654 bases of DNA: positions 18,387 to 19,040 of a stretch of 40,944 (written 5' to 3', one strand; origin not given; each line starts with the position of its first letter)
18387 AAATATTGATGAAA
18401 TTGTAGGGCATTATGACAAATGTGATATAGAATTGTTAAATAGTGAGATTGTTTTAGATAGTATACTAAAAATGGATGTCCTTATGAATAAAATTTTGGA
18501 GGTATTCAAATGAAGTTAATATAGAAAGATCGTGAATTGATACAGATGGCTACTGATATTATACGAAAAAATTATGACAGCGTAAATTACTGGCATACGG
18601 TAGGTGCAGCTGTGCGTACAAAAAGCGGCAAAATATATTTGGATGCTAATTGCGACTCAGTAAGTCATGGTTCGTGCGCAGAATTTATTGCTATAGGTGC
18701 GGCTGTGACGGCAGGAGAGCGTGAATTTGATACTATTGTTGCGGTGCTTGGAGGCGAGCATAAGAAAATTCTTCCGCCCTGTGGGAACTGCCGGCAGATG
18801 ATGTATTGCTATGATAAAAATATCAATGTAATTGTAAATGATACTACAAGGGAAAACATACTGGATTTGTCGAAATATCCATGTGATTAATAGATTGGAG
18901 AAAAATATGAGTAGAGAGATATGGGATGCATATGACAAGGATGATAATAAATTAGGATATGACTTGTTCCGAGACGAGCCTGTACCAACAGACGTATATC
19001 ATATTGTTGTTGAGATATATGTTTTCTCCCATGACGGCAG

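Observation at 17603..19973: Translationally coupled five-gene nucleoside/nucleotide-enzyme cassette (ASCH, P-loop kinase, cytidine-deaminase fold, NUDIX, P-loop kinase) in an AT-rich island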

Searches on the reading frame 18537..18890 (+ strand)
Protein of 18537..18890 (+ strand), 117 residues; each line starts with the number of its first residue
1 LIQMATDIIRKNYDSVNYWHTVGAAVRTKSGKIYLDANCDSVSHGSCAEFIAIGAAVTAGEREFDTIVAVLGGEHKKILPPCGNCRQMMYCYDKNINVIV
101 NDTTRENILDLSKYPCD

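Call 4: search_protein_families(library=pfam, proteins=[window:18537-18890:+], max_evalue=0.01)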
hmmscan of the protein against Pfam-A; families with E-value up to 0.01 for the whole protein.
window:18537-18890:+ (117 aa): 1 family
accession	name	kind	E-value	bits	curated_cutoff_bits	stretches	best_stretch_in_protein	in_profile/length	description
PF00383.29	dCMP_cyt_deam_1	-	1e-06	29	25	1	3-91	9-92/102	Cytidine and deoxycytidylate deaminase zinc-binding region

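Call 5: search_protein_families(library=ncbifam, proteins=[window:18537-18890:+], max_evalue=0.01)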
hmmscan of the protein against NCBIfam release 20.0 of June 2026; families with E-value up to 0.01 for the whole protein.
window:18537-18890:+ (117 aa): 7 families
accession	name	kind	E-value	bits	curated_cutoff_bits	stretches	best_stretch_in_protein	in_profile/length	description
NF005314.0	PRK06848.1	equivalog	1.3e-23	83.6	131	1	1-103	10-118/139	cytidine deaminase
NF004064.0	PRK05578.1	equivalog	1.2e-16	60.9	74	1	4-106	12-113/130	cytidine deaminase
TIGR01354.1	cyt_deam_tetra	equivalog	1.5e-15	57.6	113.65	1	3-105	5-106/126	cytidine deaminase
NF009076.0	PRK12411.1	equivalog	7.8e-14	51.8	216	1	2-91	7-95/132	cytidine deaminase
TIGR01355.1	cyt_deam_dimer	equivalog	3.9e-07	29.6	275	1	20-114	43-135/283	cytidine deaminase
NF006155.0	PRK08298.1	equivalog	6.1e-07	29.5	129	1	3-105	9-112/136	cytidine deaminase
NF006537.0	PRK09027.1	equivalog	6.5e-06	25.8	153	1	21-94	72-141/295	cytidine deaminase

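Call 7: search_protein_families(library=padloc, proteins=[window:18537-18890:+], max_evalue=0.01)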
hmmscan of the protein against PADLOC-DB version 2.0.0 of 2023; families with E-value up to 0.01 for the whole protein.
window:18537-18890:+ (117 aa): 0 families

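Call 16: find_homologous_proteins(query=window:18537-18890:+)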
Query window:18537-18890:+ (117 aa): 1757 proteins with E <= 0.001 among 1762 candidates; the best 120 are listed.
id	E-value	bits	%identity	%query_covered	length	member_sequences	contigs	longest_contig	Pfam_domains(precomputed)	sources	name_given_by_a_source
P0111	6.6e-74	263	99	99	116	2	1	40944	PF00383.30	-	-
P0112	2.3e-67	242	88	100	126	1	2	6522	PF00383.30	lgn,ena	-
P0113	6.3e-67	241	86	100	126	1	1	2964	PF00383.30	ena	-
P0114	6.4e-67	241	87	100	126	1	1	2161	PF00383.30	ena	-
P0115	1.2e-66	240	87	100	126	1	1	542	PF00383.30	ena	-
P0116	3.0e-66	239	87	100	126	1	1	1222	PF00383.30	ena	-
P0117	1.1e-65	237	86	100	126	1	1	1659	PF00383.30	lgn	-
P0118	2.1e-65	236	86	100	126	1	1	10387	PF00383.30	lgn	-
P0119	2.1e-65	236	85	100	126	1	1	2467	PF00383.30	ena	-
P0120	6.1e-65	234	85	100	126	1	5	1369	PF00383.30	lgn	-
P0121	1.7e-64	233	84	100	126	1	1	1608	PF00383.30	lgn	-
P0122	6.2e-64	231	85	100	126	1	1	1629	PF00383.30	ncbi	-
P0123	6.3e-64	231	84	100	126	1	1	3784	PF00383.30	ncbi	-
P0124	8.6e-64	231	84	100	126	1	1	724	PF00383.30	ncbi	-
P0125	1.9e-63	230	84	100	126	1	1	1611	PF00383.30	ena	-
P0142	1.6e-56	207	76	100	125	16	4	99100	PF26947.1,PF00383.30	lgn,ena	-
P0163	5.8e-55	202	74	100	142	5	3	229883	PF00383.30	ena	-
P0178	1.3e-53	198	74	100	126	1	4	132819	PF00383.30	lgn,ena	-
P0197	7.3e-43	163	94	66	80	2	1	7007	-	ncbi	ncbi:MAG: hypothetical protein ACI4C7_07700 [Clostridia bacterium]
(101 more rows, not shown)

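Call 20: find_encoding_contigs(protein=P0112, flank=8000, max_places=4)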
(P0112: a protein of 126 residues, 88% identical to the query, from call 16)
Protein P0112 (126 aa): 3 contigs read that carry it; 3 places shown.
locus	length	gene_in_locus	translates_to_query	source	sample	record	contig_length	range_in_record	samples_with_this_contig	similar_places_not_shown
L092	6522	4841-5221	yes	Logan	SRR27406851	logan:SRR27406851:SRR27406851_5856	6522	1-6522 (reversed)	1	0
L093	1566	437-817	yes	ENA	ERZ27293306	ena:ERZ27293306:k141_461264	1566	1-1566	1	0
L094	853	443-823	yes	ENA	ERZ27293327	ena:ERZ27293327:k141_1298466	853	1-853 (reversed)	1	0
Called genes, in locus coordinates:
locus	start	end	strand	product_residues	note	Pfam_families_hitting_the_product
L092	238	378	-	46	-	-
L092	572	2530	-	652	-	PF17874:TPR_MalT (faint), PF13374:TPR_10 (faint), PF07719:TPR_2 (faint), PF00515:TPR_1 (faint), PF13176:TPR_7 (faint), PF24885:TPR_NPHP3 (weak), PF10952:DUF2753 (weak), PF13424:TPR_12 (weak), +4 more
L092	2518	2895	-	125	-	-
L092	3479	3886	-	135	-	PF14194:Cys_rich_VLP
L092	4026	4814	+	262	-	PF12844:HTH_19, PF01381:HTH_3, PF13443:HTH_26 (weak)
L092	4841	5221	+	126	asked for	PF00383:dCMP_cyt_deam_1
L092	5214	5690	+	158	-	PF13527:Acetyltransf_9 (weak), PF00583:Acetyltransf_1, PF13673:Acetyltransf_10, PF13508:Acetyltransf_7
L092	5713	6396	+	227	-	PF05724:TPMT, PF03848:TehB, PF13489:Methyltransf_23, PF02353:CMAS (weak), PF13847:Methyltransf_31, PF08241:Methyltransf_11, PF08242:Methyltransf_12, PF13649:Methyltransf_25, +1 more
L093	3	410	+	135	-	?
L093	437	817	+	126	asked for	PF00383:dCMP_cyt_deam_1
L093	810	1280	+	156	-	PF13420:Acetyltransf_4 (weak), PF13527:Acetyltransf_9, PF00583:Acetyltransf_1, PF13673:Acetyltransf_10 (weak), PF13508:Acetyltransf_7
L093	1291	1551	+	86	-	-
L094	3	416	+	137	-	?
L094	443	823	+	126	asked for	PF00383:dCMP_cyt_deam_1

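Call 21: find_encoding_contigs(protein=P0118, flank=8000, max_places=4)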
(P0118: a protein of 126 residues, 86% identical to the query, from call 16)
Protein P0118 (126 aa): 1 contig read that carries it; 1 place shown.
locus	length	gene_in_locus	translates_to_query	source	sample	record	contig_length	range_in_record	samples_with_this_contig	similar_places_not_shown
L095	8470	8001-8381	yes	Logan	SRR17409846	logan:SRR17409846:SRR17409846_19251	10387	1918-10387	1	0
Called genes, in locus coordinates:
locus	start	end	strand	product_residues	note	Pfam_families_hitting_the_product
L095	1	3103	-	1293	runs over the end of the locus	PF18998:Flg_new_2 (faint), PF09479:Flg_new, PF13290:CHB_HEX_C_1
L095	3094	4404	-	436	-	PF07833:Cu_amine_oxidN1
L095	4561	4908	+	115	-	PF01381:HTH_3, PF12844:HTH_19 (weak), PF13412:HTH_24 (faint), PF13443:HTH_26 (faint)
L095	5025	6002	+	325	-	PF02661:Fic, PF21247:Fic-like_C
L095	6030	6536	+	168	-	PF24716:WapI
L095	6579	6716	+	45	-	-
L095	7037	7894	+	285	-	PF13483:Lactamase_B_3, PF12706:Lactamase_B_2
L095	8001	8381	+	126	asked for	PF00383:dCMP_cyt_deam_1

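Call 22: find_encoding_contigs(protein=P0142, flank=8000, max_places=5)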
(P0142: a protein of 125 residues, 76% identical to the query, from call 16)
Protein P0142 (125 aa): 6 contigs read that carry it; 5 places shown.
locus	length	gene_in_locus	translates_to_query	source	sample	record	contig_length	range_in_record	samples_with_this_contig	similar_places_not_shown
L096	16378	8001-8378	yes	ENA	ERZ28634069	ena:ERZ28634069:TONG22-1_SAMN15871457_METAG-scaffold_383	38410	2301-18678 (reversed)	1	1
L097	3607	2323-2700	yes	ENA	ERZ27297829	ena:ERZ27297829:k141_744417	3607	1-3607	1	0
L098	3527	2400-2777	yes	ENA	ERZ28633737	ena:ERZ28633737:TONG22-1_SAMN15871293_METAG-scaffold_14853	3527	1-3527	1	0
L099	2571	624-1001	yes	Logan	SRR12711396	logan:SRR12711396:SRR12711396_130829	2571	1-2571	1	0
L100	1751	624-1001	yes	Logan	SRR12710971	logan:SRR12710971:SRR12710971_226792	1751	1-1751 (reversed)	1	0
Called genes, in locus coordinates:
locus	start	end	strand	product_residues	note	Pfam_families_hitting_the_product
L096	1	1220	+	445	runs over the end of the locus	PF13350:Y_phosphatase3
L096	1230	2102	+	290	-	PF00702:Hydrolase (weak), PF05116:S6PP (faint), PF08282:Hydrolase_3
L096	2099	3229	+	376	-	PF00331:Glyco_hydro_10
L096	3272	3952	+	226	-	PF02525:Flavodoxin_2, PF03358:FMN_red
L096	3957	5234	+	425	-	PF05977:MFS_3, PF07690:MFS_1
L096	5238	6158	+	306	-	PF01636:APH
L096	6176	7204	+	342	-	PF01966:HD, PF00583:Acetyltransf_1, PF13673:Acetyltransf_10, PF13508:Acetyltransf_7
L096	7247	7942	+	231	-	PF05724:TPMT, PF03848:TehB, PF13489:Methyltransf_23, PF13847:Methyltransf_31, PF08241:Methyltransf_11, PF08242:Methyltransf_12, PF13649:Methyltransf_25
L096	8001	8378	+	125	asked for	PF00383:dCMP_cyt_deam_1, PF26947:CDL (faint)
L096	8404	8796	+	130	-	-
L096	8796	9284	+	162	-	PF13673:Acetyltransf_10, PF00583:Acetyltransf_1, PF13508:Acetyltransf_7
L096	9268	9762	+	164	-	PF01230:HIT (weak)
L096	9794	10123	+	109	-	PF04993:TfoX_N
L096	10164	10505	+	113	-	PF01187:MIF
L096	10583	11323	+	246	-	PF14567:SUKH_5 (weak), PF09346:SMI1_KNR4, PF14568:SUKH_6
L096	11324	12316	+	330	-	PF01636:APH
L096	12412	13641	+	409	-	PF08241:Methyltransf_11 (weak), PF13302:Acetyltransf_3, PF00583:Acetyltransf_1, PF13508:Acetyltransf_7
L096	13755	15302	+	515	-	PF04542:Sigma70_r2, PF04545:Sigma70_r4 (faint), PF08281:Sigma70_r4_2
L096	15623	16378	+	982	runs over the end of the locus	PF18889:Beta_helix_3 (faint), PF03442:CBM_X2 (weak)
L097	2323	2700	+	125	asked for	PF00383:dCMP_cyt_deam_1, PF26947:CDL (faint)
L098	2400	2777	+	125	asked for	PF00383:dCMP_cyt_deam_1, PF26947:CDL (faint)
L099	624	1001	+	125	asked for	PF00383:dCMP_cyt_deam_1, PF26947:CDL (faint)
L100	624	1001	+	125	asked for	PF00383:dCMP_cyt_deam_1, PF26947:CDL (faint)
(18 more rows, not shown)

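Call 26: search_solved_structures(query=window:18537-18890:+, max_evalue=0.01, show_alignments=2)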
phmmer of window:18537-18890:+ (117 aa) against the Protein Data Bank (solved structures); distinct sequences matched with E-value up to 0.01: 24.
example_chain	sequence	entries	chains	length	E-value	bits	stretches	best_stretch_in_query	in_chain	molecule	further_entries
2d30_A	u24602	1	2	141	1.8e-12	50.7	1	12-92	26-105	cytidine deaminase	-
1wn5_A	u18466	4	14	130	7.2e-12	48.8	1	16-104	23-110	Blasticidin-S deaminase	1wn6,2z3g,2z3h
2z3j_A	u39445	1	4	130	7.3e-12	48.8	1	16-104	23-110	Blasticidin-S deaminase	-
2z3i_A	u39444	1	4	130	1.9e-11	47.4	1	16-104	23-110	Blasticidin-S deaminase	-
8x6u_A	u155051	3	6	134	1.2e-10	44.8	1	6-92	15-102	EfCDA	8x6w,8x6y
3oj6_A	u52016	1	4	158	1.5e-10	44.5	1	3-100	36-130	Blasticidin-S deaminase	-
3dmo_A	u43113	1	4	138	9.6e-10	41.9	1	20-95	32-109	Cytidine deaminase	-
1uwz_A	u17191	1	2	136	6.7e-09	39.2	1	21-100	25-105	CYTIDINE DEAMINASE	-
1ux0_A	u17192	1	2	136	9.2e-09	38.8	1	21-100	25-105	CYTIDINE DEAMINASE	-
1jtk_A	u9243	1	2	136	9.2e-09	38.7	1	21-100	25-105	cytidine deaminase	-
1mq0_A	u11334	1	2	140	1.4e-08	38.1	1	20-98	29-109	Cytidine Deaminase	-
1ux1_A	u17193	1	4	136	4.6e-08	36.5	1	21-100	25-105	CYTIDINE DEAMINASE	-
1zab_A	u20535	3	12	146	1.6e-07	34.7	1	21-92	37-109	Cytidine deaminase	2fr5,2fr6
7zob_A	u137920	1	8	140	5.2e-07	33.1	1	7-90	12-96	Metagenomic cytidine deaminase Cdd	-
4wig_A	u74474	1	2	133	5.6e-06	29.8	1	21-92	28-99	Cytidine deaminase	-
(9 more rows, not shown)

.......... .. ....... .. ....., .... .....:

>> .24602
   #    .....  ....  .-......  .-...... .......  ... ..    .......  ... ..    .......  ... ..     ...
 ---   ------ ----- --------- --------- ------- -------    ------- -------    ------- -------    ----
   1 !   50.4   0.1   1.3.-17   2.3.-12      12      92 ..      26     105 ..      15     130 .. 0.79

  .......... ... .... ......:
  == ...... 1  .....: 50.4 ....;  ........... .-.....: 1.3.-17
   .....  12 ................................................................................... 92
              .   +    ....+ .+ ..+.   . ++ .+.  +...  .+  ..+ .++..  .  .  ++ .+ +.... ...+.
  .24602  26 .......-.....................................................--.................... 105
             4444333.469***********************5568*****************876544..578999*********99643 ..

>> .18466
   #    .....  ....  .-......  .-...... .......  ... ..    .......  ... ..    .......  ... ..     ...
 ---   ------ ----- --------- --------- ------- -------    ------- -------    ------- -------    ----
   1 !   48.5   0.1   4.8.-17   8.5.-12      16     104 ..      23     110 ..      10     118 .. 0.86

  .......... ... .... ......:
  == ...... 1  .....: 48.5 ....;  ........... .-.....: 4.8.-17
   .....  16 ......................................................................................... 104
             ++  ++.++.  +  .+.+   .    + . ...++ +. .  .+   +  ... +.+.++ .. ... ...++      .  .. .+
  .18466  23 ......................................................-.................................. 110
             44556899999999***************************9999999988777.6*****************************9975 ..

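Call 34: find_encoding_contigs(protein=P0197, flank=8000, max_places=4)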
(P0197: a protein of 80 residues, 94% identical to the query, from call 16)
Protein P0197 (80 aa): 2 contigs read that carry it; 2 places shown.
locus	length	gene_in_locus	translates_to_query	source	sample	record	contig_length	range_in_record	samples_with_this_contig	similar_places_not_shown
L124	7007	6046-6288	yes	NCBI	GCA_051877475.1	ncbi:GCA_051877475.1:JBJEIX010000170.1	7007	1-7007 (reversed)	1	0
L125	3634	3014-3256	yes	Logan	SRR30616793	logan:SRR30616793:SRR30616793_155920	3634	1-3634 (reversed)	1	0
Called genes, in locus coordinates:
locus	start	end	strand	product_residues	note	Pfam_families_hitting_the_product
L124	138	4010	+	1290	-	PF13385:Laminin_G_3, PF19763:DUF6250 (faint), PF22848:ASD1_dom, PF06964:Alpha-L-AF_C, PF06439:3keto-disac_hyd (weak), PF00395:SLH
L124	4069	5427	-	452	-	PF00860:Xan_ur_permease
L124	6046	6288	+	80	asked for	-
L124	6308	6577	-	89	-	-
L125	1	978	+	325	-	?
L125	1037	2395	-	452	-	PF00860:Xan_ur_permease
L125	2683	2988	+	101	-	-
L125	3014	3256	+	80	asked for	-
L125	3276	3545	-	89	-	-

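Call 43: find_encoding_contigs(protein=P0163, flank=6000, max_places=3)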
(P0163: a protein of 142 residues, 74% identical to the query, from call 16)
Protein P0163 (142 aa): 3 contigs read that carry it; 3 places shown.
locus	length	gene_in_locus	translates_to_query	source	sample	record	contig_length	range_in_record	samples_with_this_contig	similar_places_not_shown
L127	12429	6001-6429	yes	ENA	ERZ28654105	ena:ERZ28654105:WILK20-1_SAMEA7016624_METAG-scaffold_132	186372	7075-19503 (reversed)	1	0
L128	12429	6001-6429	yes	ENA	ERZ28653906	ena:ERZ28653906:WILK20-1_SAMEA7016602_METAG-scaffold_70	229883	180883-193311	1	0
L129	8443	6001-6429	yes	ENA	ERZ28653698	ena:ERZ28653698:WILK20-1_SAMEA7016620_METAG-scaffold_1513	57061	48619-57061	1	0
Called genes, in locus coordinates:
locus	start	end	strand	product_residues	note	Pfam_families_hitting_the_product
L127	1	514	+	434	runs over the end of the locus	-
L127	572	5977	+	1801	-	PF13927:Ig_3 (weak)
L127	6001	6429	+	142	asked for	PF00383:dCMP_cyt_deam_1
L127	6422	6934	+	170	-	PF00583:Acetyltransf_1 (weak)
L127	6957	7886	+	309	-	PF13489:Methyltransf_23 (weak), PF13847:Methyltransf_31, PF08241:Methyltransf_11, PF08242:Methyltransf_12, PF13649:Methyltransf_25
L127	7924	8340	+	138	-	PF00583:Acetyltransf_1, PF13673:Acetyltransf_10 (weak), PF13302:Acetyltransf_3 (weak), PF13508:Acetyltransf_7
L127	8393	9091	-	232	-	PF01209:Ubie_methyltran (weak), PF13489:Methyltransf_23, PF13847:Methyltransf_31, PF08241:Methyltransf_11, PF08242:Methyltransf_12, PF13649:Methyltransf_25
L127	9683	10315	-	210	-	PF01522:Polysacc_deac_1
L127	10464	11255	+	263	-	PF00132:Hexapep (faint)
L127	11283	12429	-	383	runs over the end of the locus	PF00144:Beta-lactamase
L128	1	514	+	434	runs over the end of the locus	-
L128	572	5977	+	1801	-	PF13927:Ig_3 (weak)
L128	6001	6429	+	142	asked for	PF00383:dCMP_cyt_deam_1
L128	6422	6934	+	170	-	PF00583:Acetyltransf_1 (weak)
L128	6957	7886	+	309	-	PF13489:Methyltransf_23 (weak), PF13847:Methyltransf_31, PF08241:Methyltransf_11, PF08242:Methyltransf_12, PF13649:Methyltransf_25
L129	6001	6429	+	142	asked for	PF00383:dCMP_cyt_deam_1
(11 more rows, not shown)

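Call 44: find_encoding_contigs(protein=P0178, flank=6000, max_places=3)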
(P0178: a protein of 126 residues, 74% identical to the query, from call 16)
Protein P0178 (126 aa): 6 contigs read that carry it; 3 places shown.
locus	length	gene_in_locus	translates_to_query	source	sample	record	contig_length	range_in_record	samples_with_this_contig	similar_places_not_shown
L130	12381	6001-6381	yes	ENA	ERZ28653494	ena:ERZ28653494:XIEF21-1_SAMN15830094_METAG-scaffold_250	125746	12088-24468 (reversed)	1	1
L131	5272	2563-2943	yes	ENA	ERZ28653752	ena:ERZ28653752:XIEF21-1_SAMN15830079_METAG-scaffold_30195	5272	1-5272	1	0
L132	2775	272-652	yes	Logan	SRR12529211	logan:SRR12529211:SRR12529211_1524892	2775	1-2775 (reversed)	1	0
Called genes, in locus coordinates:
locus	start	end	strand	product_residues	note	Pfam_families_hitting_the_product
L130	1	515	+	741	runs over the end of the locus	PF03412:Peptidase_C39, PF00664:ABC_membrane, PF02463:SMC_N (weak), PF00005:ABC_tran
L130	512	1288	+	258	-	PF26002:Beta-barrel_AprE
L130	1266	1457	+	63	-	-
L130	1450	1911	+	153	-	PF13302:Acetyltransf_3, PF00583:Acetyltransf_1, PF13508:Acetyltransf_7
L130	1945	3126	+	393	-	PF00186:DHFR_1, PF00702:Hydrolase, PF13419:HAD_2, PF13242:Hydrolase_like (weak)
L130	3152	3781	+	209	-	PF04237:YjbR, PF01035:DNA_binding_1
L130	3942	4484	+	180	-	-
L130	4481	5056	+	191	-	-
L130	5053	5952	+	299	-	PF01156:IU_nuc_hydro, PF07632:Sde182_NH-like (faint)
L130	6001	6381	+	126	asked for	PF00383:dCMP_cyt_deam_1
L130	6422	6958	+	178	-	PF06559:DCD_N, PF22769:DCD, PF00692:dUTPase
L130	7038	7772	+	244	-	PF25191:DUF7832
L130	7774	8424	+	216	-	-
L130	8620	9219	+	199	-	PF01966:HD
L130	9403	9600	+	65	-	-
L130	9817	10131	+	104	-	-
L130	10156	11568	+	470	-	PF00224:PK, PF02887:PK_C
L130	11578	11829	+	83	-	-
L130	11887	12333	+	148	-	PF00293:NUDIX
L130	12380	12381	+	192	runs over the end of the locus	PF13302:Acetyltransf_3, PF00583:Acetyltransf_1, PF13523:Acetyltransf_8 (weak)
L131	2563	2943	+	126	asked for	PF00383:dCMP_cyt_deam_1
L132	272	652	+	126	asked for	PF00383:dCMP_cyt_deam_1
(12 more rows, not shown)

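Call 58: search_protein_families(library=pfam, proteins=[L096:8404-8796:+, L130:3942-4484:+, L130:4481-5056:+, L124:5715-6020:+, L124:6308-6613:-], max_evalue=0.01)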
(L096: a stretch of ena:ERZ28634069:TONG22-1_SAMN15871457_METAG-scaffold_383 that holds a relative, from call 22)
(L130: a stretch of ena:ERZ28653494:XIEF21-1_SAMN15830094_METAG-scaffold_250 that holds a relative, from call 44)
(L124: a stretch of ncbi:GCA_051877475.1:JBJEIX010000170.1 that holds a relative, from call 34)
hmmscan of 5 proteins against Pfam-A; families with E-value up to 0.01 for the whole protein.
L096:8404-8796:+ (130 aa): 0 families

L130:3942-4484:+ (180 aa): 0 families

L130:4481-5056:+ (191 aa): 0 families

L124:5715-6020:+ (101 aa): 0 families

L124:6308-6613:- (101 aa): 2 families
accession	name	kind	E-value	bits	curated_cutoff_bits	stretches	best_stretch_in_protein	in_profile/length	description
PF02899.23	Phage_int_SAM_1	-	5.8e-05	23.7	22.3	1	25-94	3-70/83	Phage integrase, N-terminal SAM-like domain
PF13495.12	Phage_int_SAM_4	-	0.0017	19.2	27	1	27-93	2-68/85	Phage integrase, N-terminal SAM-like domain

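Call 79: search_protein_families(library=phrogs, proteins=[window:18537-18890:+], max_evalue=0.001)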
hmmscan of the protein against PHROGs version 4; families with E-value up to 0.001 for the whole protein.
window:18537-18890:+ (117 aa): 0 families
